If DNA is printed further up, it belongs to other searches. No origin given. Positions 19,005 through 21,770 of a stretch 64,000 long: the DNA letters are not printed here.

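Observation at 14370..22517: Tandemly duplicated three-gene module encoding giant Cys-rich TSP1/FN3/(LamG) surface proteins with two small membrane-anchored partners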

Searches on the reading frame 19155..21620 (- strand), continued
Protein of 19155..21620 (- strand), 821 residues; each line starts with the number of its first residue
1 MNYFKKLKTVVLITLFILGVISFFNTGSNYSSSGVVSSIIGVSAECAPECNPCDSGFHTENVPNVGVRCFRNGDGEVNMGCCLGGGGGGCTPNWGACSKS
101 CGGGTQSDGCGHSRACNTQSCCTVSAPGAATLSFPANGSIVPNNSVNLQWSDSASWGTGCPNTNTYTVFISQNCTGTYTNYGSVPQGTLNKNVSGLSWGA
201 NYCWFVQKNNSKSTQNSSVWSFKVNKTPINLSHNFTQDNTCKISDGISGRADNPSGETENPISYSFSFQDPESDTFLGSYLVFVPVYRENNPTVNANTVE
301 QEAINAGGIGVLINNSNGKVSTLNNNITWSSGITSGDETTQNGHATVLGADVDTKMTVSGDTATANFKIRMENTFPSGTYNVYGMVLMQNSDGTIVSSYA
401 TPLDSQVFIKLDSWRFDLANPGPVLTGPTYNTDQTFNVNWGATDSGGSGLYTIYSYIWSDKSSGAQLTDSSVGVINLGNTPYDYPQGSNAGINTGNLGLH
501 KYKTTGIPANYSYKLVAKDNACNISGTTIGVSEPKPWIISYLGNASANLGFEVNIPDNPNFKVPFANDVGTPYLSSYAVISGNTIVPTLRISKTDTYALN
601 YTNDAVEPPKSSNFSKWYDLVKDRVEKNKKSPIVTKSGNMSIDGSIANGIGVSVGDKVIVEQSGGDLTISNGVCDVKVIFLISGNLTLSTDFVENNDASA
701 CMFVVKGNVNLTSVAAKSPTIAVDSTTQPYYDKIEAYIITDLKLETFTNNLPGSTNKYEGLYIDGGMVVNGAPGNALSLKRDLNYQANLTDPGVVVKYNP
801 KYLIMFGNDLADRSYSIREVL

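Call 50: find_encoding_contigs(protein=P0020, flank=8000, max_places=2)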
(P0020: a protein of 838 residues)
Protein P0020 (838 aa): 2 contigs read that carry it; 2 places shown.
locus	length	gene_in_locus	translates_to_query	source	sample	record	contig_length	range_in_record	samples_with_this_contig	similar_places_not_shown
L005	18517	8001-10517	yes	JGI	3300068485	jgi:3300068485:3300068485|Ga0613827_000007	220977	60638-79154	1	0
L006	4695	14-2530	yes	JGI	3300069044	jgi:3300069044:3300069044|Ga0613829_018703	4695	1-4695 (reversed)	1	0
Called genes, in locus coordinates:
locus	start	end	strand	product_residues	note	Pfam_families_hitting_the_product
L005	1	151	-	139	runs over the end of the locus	-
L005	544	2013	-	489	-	PF00005:ABC_tran, PF02463:SMC_N (faint), PF13191:AAA_16 (faint), PF13555:AAA_29 (faint), PF24883:NPHP3_N (faint), PF00004:AAA (faint), PF12848:ABC_tran_Xtn (weak), PF00005:ABC_tran, +3 more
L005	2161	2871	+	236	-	-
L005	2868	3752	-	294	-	PF01509:TruB_N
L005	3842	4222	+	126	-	PF12844:HTH_19 (weak), PF13560:HTH_31, PF01381:HTH_3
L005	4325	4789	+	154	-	PF01245:Ribosomal_L19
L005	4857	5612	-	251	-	-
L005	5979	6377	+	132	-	PF11969:DcpS_C, PF01230:HIT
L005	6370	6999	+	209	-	PF01351:RNase_HII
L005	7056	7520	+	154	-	-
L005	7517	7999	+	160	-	-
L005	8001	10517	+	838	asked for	-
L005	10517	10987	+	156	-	PF01458:SUFBD_core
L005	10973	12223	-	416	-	-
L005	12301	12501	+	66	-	PF00468:Ribosomal_L34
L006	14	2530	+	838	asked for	-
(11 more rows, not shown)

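Call 52: find_encoding_contigs(protein=P0001, flank=1000, max_places=2)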
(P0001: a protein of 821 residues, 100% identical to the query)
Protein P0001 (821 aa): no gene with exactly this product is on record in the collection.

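Call 64: find_encoding_contigs(protein=P0047, flank=6000, max_places=1)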
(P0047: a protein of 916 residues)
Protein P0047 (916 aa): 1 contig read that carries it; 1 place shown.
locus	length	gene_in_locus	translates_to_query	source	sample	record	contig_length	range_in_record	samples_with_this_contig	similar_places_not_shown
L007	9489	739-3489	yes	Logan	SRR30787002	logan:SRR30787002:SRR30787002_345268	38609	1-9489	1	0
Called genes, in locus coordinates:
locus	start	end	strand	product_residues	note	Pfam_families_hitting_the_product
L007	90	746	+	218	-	-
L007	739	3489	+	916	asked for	-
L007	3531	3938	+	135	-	PF13473:Cupredoxin_1 (weak)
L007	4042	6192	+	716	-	PF00009:GTP_EFTU, PF22042:EF-G_D2, PF03144:GTP_EFTU_D2, PF14492:EFG_III, PF03764:EFG_IV, PF00679:EFG_C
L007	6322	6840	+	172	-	-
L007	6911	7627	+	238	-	-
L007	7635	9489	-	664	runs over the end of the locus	PF13715:CarbopepD_reg_2 (faint), PF09972:DUF2207, PF20990:DUF2207_C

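Call 65: find_encoding_contigs(protein=P0100, flank=6000, max_places=1)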
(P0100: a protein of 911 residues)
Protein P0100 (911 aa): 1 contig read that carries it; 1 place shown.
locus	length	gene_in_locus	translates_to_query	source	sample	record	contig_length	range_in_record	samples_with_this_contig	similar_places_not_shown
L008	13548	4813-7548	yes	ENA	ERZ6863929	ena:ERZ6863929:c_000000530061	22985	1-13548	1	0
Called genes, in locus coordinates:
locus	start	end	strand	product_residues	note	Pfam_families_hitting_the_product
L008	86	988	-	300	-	-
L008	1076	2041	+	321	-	PF01189:Methyltr_RsmB-F, PF01728:FtsJ, PF13847:Methyltransf_31 (weak)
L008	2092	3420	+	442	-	PF13393:tRNA-synt_His, PF00587:tRNA-synt_2b (weak)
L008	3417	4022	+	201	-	PF01351:RNase_HII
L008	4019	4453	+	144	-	-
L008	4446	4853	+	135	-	-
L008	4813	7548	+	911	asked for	-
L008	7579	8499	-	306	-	PF01509:TruB_N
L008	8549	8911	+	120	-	PF01381:HTH_3, PF13560:HTH_31, PF12844:HTH_19 (weak)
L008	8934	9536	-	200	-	-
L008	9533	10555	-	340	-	PF06745:ATPase (faint), PF00154:RecA_N, PF08423:Rad51, PF27531:MT3502_N (weak), PF01637:ATPase_2 (faint), PF21096:RecA_C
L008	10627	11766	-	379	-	-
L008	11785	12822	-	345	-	PF00044:Gp_dh_N, PF02800:Gp_dh_C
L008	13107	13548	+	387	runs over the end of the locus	PF01546:Peptidase_M20, PF07687:M20_dimer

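Call 66: find_encoding_contigs(protein=P0128, flank=6000, max_places=1)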
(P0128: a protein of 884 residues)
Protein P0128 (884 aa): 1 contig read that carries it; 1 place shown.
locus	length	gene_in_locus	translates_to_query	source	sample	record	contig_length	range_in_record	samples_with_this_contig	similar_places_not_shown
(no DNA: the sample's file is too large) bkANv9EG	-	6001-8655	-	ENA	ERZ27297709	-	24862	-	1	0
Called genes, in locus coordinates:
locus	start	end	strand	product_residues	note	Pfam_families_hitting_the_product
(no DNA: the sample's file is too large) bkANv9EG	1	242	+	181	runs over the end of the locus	PF03602:Cons_hypoth95, PF05175:MTS, PF13847:Methyltransf_31, PF13649:Methyltransf_25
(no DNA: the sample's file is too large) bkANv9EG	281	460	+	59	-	PF01783:Ribosomal_L32p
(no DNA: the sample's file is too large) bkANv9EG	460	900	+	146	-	PF01029:NusB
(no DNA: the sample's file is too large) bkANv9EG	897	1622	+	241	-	PF22935:RM44_endonuclase, PF14622:Ribonucleas_3_3, PF00636:Ribonuclease_3, PF00035:dsrm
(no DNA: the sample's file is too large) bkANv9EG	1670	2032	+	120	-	PF00886:Ribosomal_S16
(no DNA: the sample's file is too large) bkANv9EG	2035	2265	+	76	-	PF13083:KH_KhpA-B, PF26594:KH_NusA_2nd (weak)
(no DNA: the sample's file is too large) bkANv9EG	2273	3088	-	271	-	-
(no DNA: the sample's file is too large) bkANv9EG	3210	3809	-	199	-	-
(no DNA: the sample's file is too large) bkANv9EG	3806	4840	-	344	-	PF11104:PilM_2, PF06723:MreB_Mbl (faint), PF25216:Volactin (weak), PF02541:Ppx-GppA (faint), PF14450:FtsA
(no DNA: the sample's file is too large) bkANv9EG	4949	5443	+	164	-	-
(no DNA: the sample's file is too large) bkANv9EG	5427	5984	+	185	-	-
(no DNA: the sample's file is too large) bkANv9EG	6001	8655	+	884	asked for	-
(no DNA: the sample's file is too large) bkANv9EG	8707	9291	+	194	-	-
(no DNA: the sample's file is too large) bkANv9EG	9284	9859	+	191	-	-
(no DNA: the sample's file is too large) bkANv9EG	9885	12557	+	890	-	-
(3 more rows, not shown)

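Call 69: predict_structure(alignment_id=A6)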
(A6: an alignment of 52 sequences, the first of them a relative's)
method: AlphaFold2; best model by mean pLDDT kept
length: 821 residues; sequences in the alignment: 52
mean_pLDDT: 85.0   pTM: 0.66
mean pLDDT of the five models: 85.0, 84.9, 84.8, 84.1, 83.5
residues with pLDDT >= 90: 549; 70-90: 147; 50-70: 23; < 50: 102
segments of 3 or more residues with pLDDT < 50: 1-3, 24-94, 96-103, 105-120, 818-821
pLDDT, mean of each block of 10 residues (from residue 1): 61 76 43 29 30 31 34 36 32 42 44 44 86 96 95 90 93 94 95 95 97 94 96 93 89 91 97 96 97 97 95 96 95 96 97 97 98 97 97 95 96 97 95 90 94 95 89 92 89 96 88 96 96 90 90 88 93 94 88 93 78 90 92 95 96 96 95 96 96 94 97 85 90 96 88 81 94 78 88 95 92 60 38
secondary structure, 60 per line:
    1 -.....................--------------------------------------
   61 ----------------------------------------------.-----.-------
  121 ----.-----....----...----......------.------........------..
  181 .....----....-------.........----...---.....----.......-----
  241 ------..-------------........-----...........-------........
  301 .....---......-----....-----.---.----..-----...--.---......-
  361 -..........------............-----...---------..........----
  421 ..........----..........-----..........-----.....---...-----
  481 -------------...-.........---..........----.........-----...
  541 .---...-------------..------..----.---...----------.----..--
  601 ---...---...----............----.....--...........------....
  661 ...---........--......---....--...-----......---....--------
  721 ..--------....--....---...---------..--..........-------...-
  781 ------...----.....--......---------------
elements in order (helices of 4 or more, strands of 3 or more residues): H2-22 E131-134 E139-141 E146-151 E165-172 E179-185 E190-193 E201-209 E214-216 E220-224 E229-235 E262-269 E275-285 E293-295 H296-305 E309-314 E320-323 E345-347 E354-359 E362-371 E378-389 E395-397 E407-416 E421-430 E435-444 E450-459 E465-469 E473-475 E498-506 E510-519 E524-532 E538-541 E545-547 E579-581 H617-628 E633-637 E640-645 H646-650 E657-663 E667-674 E677-682 E686-689 E692-694 E700-705 E709-712 E731-734 E737-740 E744-746 E760-769 E777-779 E794-798 H801-806

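Call 75: find_related_loci(query=A3, collection=metagenome_contigs, flank=10000)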
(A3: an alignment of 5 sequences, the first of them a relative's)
Query A3 (821 aa) in metagenome_contigs; peptide patterns used: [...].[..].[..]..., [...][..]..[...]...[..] (x = any residue, [..] = any of these).
83 stretches matched a pattern; 1 encode a relative of the query (tblastn E <= 1e-3); 1 distinct loci.
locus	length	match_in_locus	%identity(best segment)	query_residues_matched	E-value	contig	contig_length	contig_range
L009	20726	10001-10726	30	11-222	2e-15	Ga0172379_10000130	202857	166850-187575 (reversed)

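Call 76: fold_search(model_id=the predicted structure, library=pdb)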
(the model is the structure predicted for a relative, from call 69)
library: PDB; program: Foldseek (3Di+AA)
matches with E <= 10: 1864; with E <= 0.001: 251
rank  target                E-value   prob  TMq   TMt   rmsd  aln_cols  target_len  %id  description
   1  8bnq_B                1.3e-08  1.00  0.12  0.25  13.8       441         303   13  Crystal structure of the FnIII-tandem A84-A86 from the A-band of titin (released 2023-04-12)
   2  8bnq_A                1.5e-08  1.00  0.11  0.25  14.7       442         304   13  Crystal structure of the FnIII-tandem A84-A86 from the A-band of titin (released 2023-04-12)
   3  8q6t_I                1.5e-08  1.00  0.13  0.10  24.6       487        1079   12  Helical reconstruction of the relaxed thick filament from FIB milled left ventricular mouse myofibrils (released 2023-11-01)
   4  5e53_D                1.8e-08  1.00  0.15  0.31  14.9       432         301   11  Crystal structure of chicken CNTN1 FN1-FN3 domains (released 2016-08-31)
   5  7mrs_A                4.0e-08  1.00  0.16  0.31  14.1       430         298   12  Zebrafish CNTN4 APPb complex (released 2022-01-05)
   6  5e53_B                9.3e-08  1.00  0.15  0.30  14.7       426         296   13  Crystal structure of chicken CNTN1 FN1-FN3 domains (released 2016-08-31)
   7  7zlv_h                9.8e-08  1.00  0.18  0.25  11.9       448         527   11  Tail tip of siphophage T5 : central fibre protein pb4 (released 2023-02-08)
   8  9ozi_A                1.2e-07  1.00  0.12  0.06  22.3       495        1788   12  Cryo-EM structure of chicken ROS1 in apo-state. This is the complete map and model. (released 2026-02-25)
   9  7uww_A                1.4e-07  1.00  0.11  0.13  30.8       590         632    8  Sas6 with alpha-cyclodextrin (released 2023-06-14)
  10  8dh9_A                1.5e-07  1.00  0.10  0.15  24.2       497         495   11  Leptin-bound leptin receptor complex-D3-D7 (released 2023-04-19)
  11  8oe0_D                1.6e-07  1.00  0.13  0.16  17.6       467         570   12  Cryo-EM structure of a pre-dimerized murine IL-12 complete extracellular signaling complex (Class 2). (released 2024-02-07)
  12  8g4l_ao               1.7e-07  1.00  0.12  0.16  31.4       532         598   10  Cryo-EM structure of the human cardiac myosin filament (released 2023-11-01)
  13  6xay_B                1.8e-07  1.00  0.15  0.33  12.0       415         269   12  Structure of a fragment of human fibronectin containing the 10th, 11th and 12th type III domains (released 2021-06-09)
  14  6xay_C                1.8e-07  1.00  0.15  0.32  12.1       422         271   12  Structure of a fragment of human fibronectin containing the 10th, 11th and 12th type III domains (released 2021-06-09)
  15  3r8q                  1.9e-07  1.00  0.16  0.35  13.7       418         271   12  Structure of Fibronectin domain 12-14 (released 2012-04-11)
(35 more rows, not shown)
